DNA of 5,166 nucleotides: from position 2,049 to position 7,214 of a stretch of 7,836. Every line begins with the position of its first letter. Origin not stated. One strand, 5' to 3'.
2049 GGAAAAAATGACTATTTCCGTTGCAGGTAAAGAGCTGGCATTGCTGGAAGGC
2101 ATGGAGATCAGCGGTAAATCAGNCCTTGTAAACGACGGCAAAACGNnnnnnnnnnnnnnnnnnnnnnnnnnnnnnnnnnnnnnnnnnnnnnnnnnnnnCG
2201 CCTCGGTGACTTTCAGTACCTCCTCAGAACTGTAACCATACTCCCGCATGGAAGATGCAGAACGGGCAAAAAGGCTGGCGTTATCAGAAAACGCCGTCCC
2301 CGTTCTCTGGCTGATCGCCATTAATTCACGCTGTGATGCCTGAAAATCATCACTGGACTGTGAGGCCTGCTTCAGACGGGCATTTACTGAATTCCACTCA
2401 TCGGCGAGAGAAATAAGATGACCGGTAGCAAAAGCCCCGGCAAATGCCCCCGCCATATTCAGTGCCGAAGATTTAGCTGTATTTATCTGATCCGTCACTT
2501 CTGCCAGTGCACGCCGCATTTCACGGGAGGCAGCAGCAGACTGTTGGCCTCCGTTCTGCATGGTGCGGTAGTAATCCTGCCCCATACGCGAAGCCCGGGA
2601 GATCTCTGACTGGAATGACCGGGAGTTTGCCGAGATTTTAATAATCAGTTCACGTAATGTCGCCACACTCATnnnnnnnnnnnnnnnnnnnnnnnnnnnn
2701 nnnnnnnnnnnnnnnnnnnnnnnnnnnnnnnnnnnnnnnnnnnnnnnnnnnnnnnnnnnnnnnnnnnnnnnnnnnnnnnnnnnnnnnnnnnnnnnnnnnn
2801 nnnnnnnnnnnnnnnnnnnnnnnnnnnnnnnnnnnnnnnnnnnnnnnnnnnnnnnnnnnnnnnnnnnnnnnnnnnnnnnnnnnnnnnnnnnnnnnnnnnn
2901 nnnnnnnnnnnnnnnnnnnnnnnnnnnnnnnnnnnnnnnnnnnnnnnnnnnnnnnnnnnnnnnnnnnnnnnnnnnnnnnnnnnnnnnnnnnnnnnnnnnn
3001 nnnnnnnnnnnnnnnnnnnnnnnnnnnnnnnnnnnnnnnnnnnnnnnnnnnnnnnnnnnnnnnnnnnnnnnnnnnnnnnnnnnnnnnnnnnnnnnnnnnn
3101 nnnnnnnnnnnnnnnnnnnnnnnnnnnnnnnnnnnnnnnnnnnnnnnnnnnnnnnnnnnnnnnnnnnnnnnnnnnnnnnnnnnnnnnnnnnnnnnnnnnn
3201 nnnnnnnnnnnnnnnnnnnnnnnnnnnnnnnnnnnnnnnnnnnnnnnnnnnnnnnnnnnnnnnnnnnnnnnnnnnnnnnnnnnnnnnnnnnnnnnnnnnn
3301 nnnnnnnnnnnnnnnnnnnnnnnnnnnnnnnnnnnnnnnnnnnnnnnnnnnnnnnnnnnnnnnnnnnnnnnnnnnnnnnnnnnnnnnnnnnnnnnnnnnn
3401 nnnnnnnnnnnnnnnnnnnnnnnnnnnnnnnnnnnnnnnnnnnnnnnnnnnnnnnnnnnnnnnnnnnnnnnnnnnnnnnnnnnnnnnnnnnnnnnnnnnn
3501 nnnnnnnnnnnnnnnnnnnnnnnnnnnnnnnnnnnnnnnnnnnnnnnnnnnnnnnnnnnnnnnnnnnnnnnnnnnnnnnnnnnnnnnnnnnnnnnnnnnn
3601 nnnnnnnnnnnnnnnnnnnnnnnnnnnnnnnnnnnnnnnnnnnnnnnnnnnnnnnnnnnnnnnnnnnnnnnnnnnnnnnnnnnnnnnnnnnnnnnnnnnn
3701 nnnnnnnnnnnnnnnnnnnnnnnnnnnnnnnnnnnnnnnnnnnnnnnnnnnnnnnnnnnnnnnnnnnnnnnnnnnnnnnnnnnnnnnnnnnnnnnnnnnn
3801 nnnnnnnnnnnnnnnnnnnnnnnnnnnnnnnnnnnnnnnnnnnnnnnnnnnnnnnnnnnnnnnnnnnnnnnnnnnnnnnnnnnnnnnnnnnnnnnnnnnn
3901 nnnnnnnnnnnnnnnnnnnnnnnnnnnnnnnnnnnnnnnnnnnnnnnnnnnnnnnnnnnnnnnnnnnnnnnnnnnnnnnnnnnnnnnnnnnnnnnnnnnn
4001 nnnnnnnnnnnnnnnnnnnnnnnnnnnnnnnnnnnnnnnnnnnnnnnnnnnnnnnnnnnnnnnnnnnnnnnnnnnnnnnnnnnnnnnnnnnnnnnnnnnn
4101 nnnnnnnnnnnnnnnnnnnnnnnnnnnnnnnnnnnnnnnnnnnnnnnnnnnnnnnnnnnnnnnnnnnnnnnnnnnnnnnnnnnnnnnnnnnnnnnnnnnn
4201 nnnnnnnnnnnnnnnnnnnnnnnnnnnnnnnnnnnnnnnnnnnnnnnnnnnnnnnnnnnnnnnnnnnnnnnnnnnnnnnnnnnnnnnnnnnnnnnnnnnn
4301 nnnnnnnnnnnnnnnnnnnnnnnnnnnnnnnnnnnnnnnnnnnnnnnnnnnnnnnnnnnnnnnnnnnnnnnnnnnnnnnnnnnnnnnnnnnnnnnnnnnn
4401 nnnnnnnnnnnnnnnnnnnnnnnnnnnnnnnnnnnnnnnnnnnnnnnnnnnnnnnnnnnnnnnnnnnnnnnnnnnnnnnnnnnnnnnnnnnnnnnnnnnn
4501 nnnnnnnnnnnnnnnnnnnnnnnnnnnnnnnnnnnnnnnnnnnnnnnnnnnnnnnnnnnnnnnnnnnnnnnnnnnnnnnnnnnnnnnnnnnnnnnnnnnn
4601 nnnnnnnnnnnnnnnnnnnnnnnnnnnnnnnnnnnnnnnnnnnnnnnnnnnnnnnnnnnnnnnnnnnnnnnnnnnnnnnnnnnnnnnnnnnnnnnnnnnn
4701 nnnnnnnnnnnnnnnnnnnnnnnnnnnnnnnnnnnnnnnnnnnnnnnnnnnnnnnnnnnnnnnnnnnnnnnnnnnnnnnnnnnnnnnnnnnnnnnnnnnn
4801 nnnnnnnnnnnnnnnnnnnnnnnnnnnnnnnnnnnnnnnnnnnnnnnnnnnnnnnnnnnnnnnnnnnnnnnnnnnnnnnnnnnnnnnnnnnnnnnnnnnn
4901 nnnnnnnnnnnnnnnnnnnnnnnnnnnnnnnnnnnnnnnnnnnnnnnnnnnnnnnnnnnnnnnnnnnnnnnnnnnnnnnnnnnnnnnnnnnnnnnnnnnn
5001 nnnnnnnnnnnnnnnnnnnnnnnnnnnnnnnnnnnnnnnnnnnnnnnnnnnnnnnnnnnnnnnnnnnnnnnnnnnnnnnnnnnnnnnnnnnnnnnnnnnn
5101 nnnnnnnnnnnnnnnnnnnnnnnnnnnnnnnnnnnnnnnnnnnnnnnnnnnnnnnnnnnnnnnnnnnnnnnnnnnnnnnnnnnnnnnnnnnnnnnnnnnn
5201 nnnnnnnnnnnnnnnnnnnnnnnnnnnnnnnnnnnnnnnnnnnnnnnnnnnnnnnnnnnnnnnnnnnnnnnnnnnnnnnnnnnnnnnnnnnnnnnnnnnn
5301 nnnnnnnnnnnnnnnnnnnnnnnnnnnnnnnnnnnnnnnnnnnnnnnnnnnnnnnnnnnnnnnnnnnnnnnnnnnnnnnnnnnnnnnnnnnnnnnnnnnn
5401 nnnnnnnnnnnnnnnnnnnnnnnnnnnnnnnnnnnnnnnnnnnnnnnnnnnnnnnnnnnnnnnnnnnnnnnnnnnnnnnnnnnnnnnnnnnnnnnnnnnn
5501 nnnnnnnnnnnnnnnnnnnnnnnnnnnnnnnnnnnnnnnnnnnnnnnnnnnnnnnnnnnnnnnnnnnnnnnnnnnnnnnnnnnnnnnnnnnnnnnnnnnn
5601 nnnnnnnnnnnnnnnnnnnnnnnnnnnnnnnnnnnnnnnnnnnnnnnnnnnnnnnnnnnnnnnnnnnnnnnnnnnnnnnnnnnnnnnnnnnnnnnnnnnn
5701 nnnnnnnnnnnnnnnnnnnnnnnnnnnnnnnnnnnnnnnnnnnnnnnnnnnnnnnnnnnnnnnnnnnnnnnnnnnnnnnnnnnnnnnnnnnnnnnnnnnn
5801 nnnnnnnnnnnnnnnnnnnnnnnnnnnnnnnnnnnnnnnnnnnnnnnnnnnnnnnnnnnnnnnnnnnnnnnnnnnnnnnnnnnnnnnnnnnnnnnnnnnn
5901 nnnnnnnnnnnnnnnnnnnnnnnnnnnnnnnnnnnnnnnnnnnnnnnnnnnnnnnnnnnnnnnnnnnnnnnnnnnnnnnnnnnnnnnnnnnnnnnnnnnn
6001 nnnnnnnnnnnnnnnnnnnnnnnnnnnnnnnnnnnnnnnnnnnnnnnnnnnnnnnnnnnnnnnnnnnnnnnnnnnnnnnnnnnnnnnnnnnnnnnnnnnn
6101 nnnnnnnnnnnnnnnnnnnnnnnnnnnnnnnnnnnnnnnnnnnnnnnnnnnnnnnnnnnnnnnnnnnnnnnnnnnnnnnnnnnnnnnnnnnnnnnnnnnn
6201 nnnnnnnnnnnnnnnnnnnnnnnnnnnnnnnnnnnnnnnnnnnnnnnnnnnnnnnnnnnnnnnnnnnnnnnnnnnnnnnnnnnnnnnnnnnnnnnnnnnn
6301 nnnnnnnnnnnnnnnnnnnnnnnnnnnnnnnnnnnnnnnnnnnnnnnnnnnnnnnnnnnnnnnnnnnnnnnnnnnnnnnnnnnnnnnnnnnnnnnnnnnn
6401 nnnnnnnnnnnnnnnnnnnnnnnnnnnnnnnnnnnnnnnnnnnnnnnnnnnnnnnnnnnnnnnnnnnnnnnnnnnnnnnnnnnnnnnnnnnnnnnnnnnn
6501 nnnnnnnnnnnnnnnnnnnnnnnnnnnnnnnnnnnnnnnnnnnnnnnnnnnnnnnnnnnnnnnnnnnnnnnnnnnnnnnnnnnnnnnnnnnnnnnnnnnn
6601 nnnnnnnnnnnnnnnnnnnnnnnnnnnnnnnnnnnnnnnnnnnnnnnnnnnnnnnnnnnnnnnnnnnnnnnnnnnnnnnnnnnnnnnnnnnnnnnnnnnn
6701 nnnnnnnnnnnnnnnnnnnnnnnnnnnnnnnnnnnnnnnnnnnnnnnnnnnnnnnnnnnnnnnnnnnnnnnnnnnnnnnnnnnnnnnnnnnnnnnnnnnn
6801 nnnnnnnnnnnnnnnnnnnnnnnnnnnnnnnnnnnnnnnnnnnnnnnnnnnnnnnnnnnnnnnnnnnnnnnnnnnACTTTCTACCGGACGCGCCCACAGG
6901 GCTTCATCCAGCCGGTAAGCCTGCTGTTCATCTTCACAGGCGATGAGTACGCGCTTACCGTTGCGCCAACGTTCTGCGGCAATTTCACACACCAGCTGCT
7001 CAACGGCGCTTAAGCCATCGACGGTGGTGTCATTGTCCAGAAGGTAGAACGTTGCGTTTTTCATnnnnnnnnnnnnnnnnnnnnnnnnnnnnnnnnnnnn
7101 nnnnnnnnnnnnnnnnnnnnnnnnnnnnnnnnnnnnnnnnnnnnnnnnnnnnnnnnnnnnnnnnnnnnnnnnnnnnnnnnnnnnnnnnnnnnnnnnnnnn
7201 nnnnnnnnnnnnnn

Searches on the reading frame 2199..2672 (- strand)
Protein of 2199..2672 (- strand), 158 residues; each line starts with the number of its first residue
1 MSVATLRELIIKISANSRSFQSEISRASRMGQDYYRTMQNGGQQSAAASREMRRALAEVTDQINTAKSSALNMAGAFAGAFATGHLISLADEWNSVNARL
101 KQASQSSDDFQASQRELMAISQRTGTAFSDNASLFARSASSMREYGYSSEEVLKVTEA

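Call 45: search_protein_families(library=pfam, proteins=[window:2199-2672:-], max_evalue=0.01)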
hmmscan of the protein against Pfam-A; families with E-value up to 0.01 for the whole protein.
window:2199-2672:- (158 aa): 2 families
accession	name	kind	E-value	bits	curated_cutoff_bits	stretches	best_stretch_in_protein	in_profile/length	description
PF20155.4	TMP_3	-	1.6e-17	64.3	41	1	85-158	2-75/192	Tape measure protein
PF10145.14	PhageMin_Tail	-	0.0077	16.6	33.2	0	95-153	59-118/201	Phage-related minor tail protein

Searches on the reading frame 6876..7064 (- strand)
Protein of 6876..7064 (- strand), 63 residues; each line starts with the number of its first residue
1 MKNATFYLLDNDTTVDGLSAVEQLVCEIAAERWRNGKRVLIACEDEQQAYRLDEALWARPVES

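Call 45: search_protein_families(library=pfam, proteins=[window:6876-7064:-], max_evalue=0.01)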
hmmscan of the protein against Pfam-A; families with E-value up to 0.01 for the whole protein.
window:6876-7064:- (63 aa): 1 family
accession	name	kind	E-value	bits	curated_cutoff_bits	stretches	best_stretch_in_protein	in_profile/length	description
PF04364.18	DNA_pol3_chi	-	3.4e-14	53.6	25.4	1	1-62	1-55/135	DNA polymerase III chi subunit, HolC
